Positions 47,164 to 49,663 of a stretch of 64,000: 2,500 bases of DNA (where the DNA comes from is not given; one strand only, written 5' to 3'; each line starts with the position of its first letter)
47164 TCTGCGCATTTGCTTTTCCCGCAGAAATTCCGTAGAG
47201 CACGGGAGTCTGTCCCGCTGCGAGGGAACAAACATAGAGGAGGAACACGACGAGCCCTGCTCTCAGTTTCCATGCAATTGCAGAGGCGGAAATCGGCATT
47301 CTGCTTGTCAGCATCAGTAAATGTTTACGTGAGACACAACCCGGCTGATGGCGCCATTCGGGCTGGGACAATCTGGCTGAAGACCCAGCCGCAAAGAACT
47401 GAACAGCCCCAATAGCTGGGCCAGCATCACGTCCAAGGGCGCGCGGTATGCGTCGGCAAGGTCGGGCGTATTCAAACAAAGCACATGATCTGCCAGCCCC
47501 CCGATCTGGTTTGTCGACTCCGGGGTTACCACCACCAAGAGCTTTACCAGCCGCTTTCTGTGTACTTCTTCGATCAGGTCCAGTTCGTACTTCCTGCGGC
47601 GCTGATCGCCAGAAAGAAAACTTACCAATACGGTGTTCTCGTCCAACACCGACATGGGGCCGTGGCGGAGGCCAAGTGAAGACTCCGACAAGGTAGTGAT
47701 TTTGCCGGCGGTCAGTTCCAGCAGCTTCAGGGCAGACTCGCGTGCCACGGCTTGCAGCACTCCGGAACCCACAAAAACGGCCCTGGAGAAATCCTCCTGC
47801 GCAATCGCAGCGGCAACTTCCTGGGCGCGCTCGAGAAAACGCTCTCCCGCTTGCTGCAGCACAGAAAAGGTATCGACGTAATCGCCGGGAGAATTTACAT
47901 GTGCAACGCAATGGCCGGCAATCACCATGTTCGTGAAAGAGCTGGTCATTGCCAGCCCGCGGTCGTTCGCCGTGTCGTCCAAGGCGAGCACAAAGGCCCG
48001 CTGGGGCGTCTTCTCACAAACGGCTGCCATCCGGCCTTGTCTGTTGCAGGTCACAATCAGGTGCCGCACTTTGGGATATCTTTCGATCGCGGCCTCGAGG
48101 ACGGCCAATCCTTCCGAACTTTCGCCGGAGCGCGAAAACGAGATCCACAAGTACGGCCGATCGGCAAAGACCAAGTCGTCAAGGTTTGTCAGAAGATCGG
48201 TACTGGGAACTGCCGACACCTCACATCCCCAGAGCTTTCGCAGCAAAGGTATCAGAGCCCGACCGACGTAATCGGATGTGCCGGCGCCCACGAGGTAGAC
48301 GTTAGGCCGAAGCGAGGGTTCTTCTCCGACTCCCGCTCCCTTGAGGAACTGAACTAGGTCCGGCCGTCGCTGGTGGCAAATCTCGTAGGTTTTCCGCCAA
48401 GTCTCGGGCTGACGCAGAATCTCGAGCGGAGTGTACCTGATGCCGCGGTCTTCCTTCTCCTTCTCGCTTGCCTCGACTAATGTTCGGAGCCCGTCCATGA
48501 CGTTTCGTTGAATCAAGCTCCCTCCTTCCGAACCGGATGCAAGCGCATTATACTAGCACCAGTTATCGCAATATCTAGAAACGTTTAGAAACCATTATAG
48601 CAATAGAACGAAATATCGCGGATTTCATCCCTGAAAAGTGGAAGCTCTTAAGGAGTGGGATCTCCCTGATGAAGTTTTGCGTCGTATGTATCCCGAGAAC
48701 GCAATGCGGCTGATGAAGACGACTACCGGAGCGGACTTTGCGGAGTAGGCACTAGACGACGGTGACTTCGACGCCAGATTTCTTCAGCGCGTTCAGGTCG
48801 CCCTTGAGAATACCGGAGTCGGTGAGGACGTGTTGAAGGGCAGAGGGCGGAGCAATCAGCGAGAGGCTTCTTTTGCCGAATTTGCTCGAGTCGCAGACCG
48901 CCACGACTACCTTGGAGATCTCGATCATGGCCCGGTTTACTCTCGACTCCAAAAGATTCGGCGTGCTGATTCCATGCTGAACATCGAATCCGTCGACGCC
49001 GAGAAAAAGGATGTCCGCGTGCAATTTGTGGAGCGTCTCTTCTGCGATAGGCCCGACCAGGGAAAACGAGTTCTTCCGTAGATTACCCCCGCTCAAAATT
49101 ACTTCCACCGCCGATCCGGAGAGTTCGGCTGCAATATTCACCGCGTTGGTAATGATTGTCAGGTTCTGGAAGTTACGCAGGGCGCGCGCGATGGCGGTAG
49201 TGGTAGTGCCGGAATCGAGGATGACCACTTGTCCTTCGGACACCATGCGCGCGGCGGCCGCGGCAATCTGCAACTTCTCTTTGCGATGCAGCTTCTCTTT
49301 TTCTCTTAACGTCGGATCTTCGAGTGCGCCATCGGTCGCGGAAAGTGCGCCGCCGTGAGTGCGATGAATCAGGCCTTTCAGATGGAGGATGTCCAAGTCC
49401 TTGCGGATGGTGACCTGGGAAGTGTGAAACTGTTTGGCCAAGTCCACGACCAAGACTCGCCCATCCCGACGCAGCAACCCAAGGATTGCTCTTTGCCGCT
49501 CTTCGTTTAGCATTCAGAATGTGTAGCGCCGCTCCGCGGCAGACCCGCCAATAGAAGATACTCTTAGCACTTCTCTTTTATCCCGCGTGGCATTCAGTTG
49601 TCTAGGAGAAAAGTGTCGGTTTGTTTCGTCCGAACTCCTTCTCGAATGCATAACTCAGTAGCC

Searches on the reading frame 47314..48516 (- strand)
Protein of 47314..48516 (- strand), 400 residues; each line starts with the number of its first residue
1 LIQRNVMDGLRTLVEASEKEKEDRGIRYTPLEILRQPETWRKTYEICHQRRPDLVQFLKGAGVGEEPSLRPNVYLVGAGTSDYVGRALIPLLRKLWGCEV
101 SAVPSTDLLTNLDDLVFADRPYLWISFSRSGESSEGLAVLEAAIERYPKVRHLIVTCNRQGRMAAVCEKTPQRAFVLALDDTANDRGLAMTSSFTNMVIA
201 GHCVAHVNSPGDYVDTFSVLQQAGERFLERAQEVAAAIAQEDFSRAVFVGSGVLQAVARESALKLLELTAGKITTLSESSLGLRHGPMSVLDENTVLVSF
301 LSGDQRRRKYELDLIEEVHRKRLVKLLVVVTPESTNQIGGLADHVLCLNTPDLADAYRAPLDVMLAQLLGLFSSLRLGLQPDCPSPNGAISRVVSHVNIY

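Call 57: search_protein_families(library=pfam, proteins=[window:47314-48516:-], max_evalue=0.001)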
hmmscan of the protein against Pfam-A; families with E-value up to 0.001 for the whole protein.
window:47314-48516:- (400 aa): 1 family
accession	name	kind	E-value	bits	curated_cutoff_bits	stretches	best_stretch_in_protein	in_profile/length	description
PF01380.27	SIS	-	2.2e-19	70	25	2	245-368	7-122/131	SIS domain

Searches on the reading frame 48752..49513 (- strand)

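Call 57: search_protein_families(library=pfam, proteins=[window:48752-49513:-], max_evalue=0.001)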
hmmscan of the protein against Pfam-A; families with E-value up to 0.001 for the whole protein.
window:48752-49513:- (253 aa): 4 families
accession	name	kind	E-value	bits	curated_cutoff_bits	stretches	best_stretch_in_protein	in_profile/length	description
PF00455.28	DeoRC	-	5.9e-51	173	31.8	1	76-233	2-160/160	DeoR C terminal sensor domain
PF08220.18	HTH_DeoR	-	7.2e-15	54.9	21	1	6-60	1-55/57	DeoR-like helix-turn-helix domain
PF08279.18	HTH_11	-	3e-05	24.3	25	1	6-47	1-43/55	HTH domain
PF19187.6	HTH_PafC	-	0.00016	21.9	32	1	10-89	9-87/115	PafC helix-turn-helix domain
